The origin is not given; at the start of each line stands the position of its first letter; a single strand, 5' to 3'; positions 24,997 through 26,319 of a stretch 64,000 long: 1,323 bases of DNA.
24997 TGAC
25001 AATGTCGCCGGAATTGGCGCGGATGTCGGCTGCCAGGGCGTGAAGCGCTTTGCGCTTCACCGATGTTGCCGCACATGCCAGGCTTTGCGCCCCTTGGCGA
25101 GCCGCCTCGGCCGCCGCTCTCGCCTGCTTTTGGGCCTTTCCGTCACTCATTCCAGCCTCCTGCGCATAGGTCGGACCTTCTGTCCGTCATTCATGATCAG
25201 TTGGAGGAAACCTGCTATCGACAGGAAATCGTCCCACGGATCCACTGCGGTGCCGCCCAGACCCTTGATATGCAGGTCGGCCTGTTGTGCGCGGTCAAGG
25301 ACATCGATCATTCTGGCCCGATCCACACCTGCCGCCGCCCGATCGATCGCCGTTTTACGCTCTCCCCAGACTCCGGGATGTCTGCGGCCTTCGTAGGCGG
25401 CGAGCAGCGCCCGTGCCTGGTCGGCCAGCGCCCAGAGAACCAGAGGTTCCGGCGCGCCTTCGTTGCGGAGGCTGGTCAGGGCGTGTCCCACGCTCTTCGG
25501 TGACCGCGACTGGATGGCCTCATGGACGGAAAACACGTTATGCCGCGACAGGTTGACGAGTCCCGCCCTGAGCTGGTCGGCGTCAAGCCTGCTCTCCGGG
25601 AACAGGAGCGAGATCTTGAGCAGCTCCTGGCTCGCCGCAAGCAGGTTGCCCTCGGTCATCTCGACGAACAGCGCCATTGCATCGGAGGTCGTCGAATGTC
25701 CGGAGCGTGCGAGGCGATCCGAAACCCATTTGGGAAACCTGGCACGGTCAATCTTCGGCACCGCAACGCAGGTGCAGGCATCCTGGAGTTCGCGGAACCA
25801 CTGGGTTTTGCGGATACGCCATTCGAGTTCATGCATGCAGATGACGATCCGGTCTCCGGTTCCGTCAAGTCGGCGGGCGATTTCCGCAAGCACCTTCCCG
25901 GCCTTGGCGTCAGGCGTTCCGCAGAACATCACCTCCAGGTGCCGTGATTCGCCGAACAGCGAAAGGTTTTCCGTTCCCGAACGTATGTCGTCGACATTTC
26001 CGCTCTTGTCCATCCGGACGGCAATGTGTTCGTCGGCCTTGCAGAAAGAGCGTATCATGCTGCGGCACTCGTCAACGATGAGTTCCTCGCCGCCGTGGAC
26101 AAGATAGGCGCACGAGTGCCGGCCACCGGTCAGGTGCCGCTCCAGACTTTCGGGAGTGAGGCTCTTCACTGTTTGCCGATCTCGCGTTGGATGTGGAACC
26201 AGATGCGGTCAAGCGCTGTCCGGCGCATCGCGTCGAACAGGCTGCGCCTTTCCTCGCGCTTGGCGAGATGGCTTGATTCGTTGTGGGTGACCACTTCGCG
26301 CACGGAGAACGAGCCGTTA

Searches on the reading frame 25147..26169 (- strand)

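Call 17: search_protein_families(library=ncbifam, proteins=[window:25147-26169:-], max_evalue=0.00001)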
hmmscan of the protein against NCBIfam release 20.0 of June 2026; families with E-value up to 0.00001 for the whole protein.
window:25147-26169:- (340 aa): 1 family
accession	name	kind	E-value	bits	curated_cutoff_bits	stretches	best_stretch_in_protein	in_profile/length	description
TIGR01128.2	holA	equivalog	5.8e-42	144.1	80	1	22-315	2-309/316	DNA polymerase III subunit delta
